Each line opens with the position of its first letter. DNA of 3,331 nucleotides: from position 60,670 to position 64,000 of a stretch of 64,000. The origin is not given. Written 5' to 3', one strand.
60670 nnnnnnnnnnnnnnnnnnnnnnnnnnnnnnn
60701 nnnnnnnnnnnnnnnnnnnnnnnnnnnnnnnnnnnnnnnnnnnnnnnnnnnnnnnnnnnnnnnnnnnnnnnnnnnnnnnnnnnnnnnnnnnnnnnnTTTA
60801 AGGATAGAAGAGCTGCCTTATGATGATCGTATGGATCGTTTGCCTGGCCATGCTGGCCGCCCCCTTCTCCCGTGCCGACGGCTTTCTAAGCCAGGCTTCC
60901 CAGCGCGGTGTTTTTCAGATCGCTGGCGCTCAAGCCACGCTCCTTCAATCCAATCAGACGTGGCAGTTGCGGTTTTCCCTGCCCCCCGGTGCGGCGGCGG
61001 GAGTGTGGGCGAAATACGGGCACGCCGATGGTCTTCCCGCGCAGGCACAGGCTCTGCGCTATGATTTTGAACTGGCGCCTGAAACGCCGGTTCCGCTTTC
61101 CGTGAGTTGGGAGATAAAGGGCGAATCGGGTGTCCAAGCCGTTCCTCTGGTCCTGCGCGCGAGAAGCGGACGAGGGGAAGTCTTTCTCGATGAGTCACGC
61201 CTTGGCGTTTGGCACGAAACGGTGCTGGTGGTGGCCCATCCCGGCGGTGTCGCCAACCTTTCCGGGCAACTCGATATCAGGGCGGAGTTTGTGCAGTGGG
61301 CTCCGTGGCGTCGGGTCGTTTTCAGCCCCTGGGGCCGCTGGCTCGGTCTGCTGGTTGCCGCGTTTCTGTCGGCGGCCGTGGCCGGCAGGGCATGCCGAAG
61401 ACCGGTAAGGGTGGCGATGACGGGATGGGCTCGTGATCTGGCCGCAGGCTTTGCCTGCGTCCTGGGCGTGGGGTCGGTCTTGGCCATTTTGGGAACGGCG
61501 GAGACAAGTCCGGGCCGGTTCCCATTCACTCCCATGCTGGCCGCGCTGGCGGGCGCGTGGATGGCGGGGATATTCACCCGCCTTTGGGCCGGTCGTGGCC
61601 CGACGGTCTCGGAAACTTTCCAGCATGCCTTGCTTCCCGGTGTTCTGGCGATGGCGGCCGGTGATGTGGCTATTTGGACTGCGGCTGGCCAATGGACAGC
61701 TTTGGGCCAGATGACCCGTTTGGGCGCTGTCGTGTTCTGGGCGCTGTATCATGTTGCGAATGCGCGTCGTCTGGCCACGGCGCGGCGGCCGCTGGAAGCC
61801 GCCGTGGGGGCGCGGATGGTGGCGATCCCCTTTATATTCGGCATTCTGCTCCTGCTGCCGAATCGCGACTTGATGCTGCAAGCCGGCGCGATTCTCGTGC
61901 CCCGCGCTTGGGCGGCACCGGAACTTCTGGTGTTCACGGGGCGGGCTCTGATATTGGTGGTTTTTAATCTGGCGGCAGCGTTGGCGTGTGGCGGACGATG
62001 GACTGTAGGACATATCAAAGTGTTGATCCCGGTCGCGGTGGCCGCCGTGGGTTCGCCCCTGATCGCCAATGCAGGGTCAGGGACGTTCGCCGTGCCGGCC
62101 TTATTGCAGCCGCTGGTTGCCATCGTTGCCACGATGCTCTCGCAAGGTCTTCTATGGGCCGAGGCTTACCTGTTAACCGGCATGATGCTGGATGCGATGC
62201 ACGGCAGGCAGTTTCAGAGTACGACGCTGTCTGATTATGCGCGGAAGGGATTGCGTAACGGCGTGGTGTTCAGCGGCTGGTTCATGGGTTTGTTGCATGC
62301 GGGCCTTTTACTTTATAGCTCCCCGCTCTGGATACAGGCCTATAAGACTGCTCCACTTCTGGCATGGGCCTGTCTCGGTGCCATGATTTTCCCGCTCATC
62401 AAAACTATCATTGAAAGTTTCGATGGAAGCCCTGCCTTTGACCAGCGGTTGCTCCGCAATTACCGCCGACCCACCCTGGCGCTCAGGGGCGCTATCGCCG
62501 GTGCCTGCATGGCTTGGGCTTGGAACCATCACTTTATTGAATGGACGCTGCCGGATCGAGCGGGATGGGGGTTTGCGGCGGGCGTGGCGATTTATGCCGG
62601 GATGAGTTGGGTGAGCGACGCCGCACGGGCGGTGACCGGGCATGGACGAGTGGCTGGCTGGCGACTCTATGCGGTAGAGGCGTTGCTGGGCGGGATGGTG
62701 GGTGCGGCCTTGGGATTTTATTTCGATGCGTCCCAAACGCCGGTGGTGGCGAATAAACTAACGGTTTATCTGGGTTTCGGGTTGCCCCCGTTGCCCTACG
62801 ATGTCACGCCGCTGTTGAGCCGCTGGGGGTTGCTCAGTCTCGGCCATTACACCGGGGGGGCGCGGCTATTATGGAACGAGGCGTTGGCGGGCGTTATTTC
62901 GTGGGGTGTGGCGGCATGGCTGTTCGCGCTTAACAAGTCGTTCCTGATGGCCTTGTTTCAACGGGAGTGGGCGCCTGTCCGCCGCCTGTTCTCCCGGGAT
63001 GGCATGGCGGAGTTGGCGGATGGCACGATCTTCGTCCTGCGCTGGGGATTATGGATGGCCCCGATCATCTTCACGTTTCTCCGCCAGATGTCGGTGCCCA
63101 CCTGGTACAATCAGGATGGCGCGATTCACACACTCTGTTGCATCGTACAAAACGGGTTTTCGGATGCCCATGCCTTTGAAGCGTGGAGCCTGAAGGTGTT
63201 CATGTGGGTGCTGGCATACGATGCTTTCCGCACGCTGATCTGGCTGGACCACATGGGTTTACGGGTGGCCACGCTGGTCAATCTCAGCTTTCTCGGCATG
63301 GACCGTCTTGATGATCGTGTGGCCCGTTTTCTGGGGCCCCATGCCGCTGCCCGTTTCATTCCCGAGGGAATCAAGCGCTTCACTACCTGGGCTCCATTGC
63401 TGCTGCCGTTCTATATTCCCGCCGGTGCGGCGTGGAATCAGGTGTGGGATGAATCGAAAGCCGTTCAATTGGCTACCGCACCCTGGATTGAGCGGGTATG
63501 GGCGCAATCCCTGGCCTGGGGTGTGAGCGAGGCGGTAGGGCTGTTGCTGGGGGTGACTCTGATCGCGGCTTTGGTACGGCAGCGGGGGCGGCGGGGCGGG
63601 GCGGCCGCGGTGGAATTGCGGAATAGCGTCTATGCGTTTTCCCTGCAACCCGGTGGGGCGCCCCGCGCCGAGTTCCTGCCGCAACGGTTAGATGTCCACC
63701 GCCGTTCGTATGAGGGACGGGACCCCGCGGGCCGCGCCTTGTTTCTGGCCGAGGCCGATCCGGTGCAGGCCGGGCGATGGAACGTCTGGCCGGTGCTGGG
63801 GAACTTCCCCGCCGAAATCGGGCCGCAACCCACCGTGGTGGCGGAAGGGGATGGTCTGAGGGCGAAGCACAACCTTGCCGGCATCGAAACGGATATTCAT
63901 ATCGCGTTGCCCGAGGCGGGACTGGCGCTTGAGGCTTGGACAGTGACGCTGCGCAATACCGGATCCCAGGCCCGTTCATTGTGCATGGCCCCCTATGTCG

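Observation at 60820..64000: Large ORF missing from the ORF track: signal peptide + ~900-aa polytopic membrane domain fused to a GH94-like phosphorylase domain (runs off the window)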

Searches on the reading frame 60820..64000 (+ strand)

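Call 4: search_protein_families(library=pfam, proteins=[window:60820-64000:+], max_evalue=1)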
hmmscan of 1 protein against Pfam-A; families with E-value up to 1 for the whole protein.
window:60820-64000:+ (1060 aa): 1 family
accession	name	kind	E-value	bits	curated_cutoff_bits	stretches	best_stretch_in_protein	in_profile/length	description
PF06165.18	GH94_b-supersand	-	0.072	13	23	1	1011-1060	85-133/251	Glycosyl hydrolase 94, supersandwich domain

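Call 5: search_protein_families(library=ncbifam, proteins=[window:60820-64000:+], max_evalue=1)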
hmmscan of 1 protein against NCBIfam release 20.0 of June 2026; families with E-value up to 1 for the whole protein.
window:60820-64000:+ (1060 aa): 0 families

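Call 6: search_solved_structures(query=window:60820-64000:+, max_evalue=1, show_alignments=2)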
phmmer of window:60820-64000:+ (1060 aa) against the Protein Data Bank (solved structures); distinct sequences matched with E-value up to 1: 0.

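Call 7: find_homologous_proteins(query=window:60820-64000:+)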
Query window:60820-64000:+ (1060 aa): 6 proteins with E <= 0.001 among 8000 candidates.
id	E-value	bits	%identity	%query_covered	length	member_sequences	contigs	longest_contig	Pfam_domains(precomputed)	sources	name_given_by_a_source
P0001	2.8e-195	670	25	14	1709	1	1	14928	PF06165.19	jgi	jgi:cyclic beta-1,2-glucan synthetase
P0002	2.1e-192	660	38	98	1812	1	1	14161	PF06165.19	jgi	jgi:cyclic beta-1,2-glucan synthetase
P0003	3.2e-131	458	38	75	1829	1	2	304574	PF06165.19,PF17167.11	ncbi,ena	-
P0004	9.6e-126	439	46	54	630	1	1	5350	-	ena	-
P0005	5.0e-123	430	36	65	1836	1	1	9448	PF06165.19,PF17167.11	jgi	-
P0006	1.6e-8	51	71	3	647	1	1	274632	-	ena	-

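Call 8: search_protein_families(library=pfam, proteins=[P0001, P0002, P0003, P0004, P0005, P0006], max_evalue=0.1)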
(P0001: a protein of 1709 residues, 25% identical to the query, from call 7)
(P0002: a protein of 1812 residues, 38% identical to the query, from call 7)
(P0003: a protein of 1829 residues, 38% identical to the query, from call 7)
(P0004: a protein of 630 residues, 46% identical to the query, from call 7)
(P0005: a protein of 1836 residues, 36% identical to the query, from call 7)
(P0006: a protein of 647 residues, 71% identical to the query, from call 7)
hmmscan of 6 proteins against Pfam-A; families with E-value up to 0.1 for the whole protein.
P0001 (1709 aa): 1 family
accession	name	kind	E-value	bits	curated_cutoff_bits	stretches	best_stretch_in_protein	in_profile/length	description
PF06165.18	GH94_b-supersand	-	5e-59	200.2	23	2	1298-1504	1-217/251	Glycosyl hydrolase 94, supersandwich domain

P0002 (1812 aa): 1 family
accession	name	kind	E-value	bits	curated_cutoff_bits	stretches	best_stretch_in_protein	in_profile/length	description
PF06165.18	GH94_b-supersand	-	1.4e-30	107.1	23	1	1456-1702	3-251/251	Glycosyl hydrolase 94, supersandwich domain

P0003 (1829 aa): 3 families
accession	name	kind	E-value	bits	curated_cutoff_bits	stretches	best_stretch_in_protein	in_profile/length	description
PF06165.18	GH94_b-supersand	-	1.4e-66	225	23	2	1083-1325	2-251/251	Glycosyl hydrolase 94, supersandwich domain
PF17167.11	Glyco_hydro_94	-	2.1e-66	224.8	27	1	1356-1787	1-420/420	Glycosyl hydrolase 94 superfamily, catalytic domain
PF23494.1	bPH_10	-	0.0057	16.5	27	1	335-394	15-74/151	YqeB-like bacterial PH domain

P0004 (630 aa): 0 families

P0005 (1836 aa): 2 families
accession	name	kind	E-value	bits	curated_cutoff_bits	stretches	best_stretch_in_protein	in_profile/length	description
PF06165.18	GH94_b-supersand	-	4.4e-71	239.7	23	2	1089-1331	1-251/251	Glycosyl hydrolase 94, supersandwich domain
PF17167.11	Glyco_hydro_94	-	1e-66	225.8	27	1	1362-1790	1-414/420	Glycosyl hydrolase 94 superfamily, catalytic domain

P0006 (647 aa): 0 families

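Call 10: find_related_loci(query=window:60820-64000:+, collection=genome_contigs, flank=10000)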
Query window:60820-64000:+ (1060 aa) in genome_contigs; peptide patterns used: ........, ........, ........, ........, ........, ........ (x = any residue, [..] = any of these).
44 stretches matched a pattern, but none encodes a relative of the query by tblastn (E <= 1e-3).

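Call 13: find_encoding_contigs(protein=P0003, flank=10000, max_places=3)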
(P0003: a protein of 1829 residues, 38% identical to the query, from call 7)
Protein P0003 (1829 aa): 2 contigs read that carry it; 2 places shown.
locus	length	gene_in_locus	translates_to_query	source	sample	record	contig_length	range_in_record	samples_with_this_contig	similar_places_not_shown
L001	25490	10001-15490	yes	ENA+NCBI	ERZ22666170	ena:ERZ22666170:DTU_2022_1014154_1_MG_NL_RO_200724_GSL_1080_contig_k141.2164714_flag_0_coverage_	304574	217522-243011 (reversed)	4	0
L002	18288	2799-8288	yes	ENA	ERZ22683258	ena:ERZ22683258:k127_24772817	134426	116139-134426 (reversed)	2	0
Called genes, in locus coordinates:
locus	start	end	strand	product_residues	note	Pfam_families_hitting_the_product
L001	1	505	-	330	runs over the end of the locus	PF25917:BSH_RND, PF25885:HH_EMRA (faint)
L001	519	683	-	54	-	-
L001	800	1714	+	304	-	PF00480:ROK, PF02685:Glucokinase (weak)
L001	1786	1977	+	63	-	PF04588:HIG_1_N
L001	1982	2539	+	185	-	PF01923:Cob_adeno_trans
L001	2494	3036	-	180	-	-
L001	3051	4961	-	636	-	PF07715:Plug, PF00593:TonB_dep_Rec_b-barrel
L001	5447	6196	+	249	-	PF01012:ETF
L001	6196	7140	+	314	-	PF01012:ETF, PF00766:ETF_alpha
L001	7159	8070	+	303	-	PF02737:3HCDH_N, PF03446:NAD_binding_2 (weak), PF00725:3HCDH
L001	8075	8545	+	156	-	PF03168:LEA_2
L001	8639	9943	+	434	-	PF01595:CNNM, PF00571:CBS (weak), PF03471:CorC_HlyC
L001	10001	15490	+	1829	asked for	PF06165:GH94_b-supersand, PF17167:Glyco_hydro_94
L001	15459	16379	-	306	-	PF04976:DmsC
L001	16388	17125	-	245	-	PF12838:Fer4_7 (weak), PF13237:Fer4_10, PF13247:Fer4_11, PF12838:Fer4_7, PF13187:Fer4_9 (weak), PF12797:Fer4_2, PF00037:Fer4, PF12837:Fer4_6, +4 more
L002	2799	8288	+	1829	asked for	PF06165:GH94_b-supersand, PF17167:Glyco_hydro_94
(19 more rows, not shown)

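Call 44: predict_structure(alignment_id=A3)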
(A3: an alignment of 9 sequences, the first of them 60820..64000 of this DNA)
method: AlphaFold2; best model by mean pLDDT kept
length: 1060 residues; sequences in the alignment: 9
mean_pLDDT: 63.3   pTM: 0.54
mean pLDDT of the five models: 63.3, 61.7, 60.8, 60.0, 59.7
residues with pLDDT >= 90: 12; 70-90: 388; 50-70: 415; < 50: 245
segments of 3 or more residues with pLDDT < 50: 1-20, 226-232, 280-302, 666-670, 757-814, 840-845, 862-935, 946-972, 995-1000, 1032-1037, 1058-1060
pLDDT, mean of each block of 10 residues (from residue 1): 34 36 71 86 79 86 71 63 78 75 71 62 69 82 76 77 65 69 65 51 61 61 50 56 63 61 61 55 42 36 53 57 54 54 58 70 68 83 75 72 88 87 78 90 89 79 75 86 84 82 80 81 78 57 75 82 80 70 80 76 61 64 72 67 78 80 50 74 86 66 66 67 68 70 73 55 41 40 45 38 40 51 60 57 49 54 42 44 43 39 41 41 30 48 53 36 33 60 58 49 55 64 66 49 70 60
secondary structure, 60 per line:
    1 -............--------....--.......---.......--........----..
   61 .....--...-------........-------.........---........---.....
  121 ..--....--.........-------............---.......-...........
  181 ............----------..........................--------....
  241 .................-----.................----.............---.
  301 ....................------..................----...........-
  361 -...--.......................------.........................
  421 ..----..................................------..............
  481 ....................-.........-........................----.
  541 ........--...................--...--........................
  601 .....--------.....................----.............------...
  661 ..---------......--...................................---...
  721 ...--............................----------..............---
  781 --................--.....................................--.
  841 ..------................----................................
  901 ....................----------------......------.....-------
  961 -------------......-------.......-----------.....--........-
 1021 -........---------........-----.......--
elements in order (helices of 4 or more, strands of 3 or more residues): H2-13 H22-25 E28-34 E38-44 E47-54 E59-65 E78-85 E93-101 E105-112 E116-122 H125-128 E131-139 E147-158 H162-168 H170-192 H203-228 H237-257 H263-279 H284-296 H300-320 H327-344 H349-359 H367-389 H396-422 H427-460 H467-500 H502-510 H512-535 H540-548 H551-569 H577-605 H614-634 H639-651 E658-662 E672-677 H680-714 H718-723 H726-753 H764-777 H783-798 H801-837 H849-864 H869-920 E937-942 E949-953 E974-979 E987-993 E1005-1009 E1012-1019 E1022-1029 E1039-1046 E1052-1058

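Call 60: fold_search(model_id=the predicted structure, library=pdb)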
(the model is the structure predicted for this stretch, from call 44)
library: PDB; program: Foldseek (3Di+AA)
matches with E <= 10: 546; with E <= 0.001: 1
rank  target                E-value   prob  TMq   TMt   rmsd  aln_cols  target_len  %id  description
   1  8htt_B                9.8e-04  0.93  0.08  0.17  21.0       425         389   11  Cryo-EM structure of human TMEM87A, gluconate-bound (released 2023-12-27)
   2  6r31_A                1.2e-03  1.00  0.10  0.46   6.0       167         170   10  Family 11 Carbohydrate-Binding Module from Clostridium thermocellum in complex with beta-1,3-1,4-mixed-linked tetrasac (released 2020-02-05)
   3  1v0a                  1.5e-03  1.00  0.11  0.50   5.4       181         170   10  Family 11 Carbohydrate-Binding Module of cellulosomal cellulase Lic26A-Cel5E of Clostridium thermocellum (released 2005-01-12)
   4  6r3m_A                2.5e-03  1.00  0.10  0.46   5.7       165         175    9  Family 11 Carbohydrate-Binding Module from Clostridium thermocellum in complex with beta-1,3-1,4-mixed-linked tetrasac (released 2020-02-05)
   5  2xom_A                2.5e-03  1.00  0.10  0.55   6.0       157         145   12  Atomic resolution structure of TmCBM61 in complex with beta-1,4- galactotriose (released 2010-09-08)
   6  8kb4                  2.5e-03  0.84  0.08  0.17  21.1       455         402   13  Cryo-EM structure of human TMEM87A A308M (released 2024-07-10)
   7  9m8u_A                2.8e-03  0.92  0.11  0.17  26.6       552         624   11  Cryo-EM structure of human SIDT1 (released 2026-03-18)
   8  2lro_MODEL_1_A        4.2e-03  1.00  0.10  0.46   6.3       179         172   12  Solution structure, dynamics and binding studies of CtCBM11 (released 2013-02-06)
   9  7y68_A                4.6e-03  0.77  0.10  0.14  25.9       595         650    9  SIDT2-pH5.5 plus miRNA (released 2023-06-21)
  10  8jul_A                4.7e-03  0.84  0.10  0.16  26.9       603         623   11  Cryo-EM structure of SIDT1 in complex with phosphatidic acid (released 2023-11-15)
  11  7zvo                  5.4e-03  1.00  0.08  0.36   7.7       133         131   11  Structure of CBM BT0996-C from Bacteroides thetaiotaomicron (released 2023-02-08)
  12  2xon_L                5.6e-03  1.00  0.10  0.55   5.8       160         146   11  Structure of TmCBM61 in complex with beta-1,4-galactotriose at 1.4 A resolution (released 2010-09-08)
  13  8k13_A                6.3e-03  0.87  0.12  0.18  20.8       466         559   10  SID1 transmembrane family member 1 (released 2024-07-10)
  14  6sgf_C                8.1e-03  1.00  0.08  0.45   8.1       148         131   14  Molecular insight into a new low affinity xylan binding module CBM86, from the xylanolytic gut symbiont Roseburia inte (released 2019-11-20)
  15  1of4_A                8.5e-03  1.00  0.09  0.41   6.1       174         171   12  Structural and thermodynamic dissection of specific mannan recognition by a carbohydrate-binding module, TmCBM27 (released 2003-04-17)
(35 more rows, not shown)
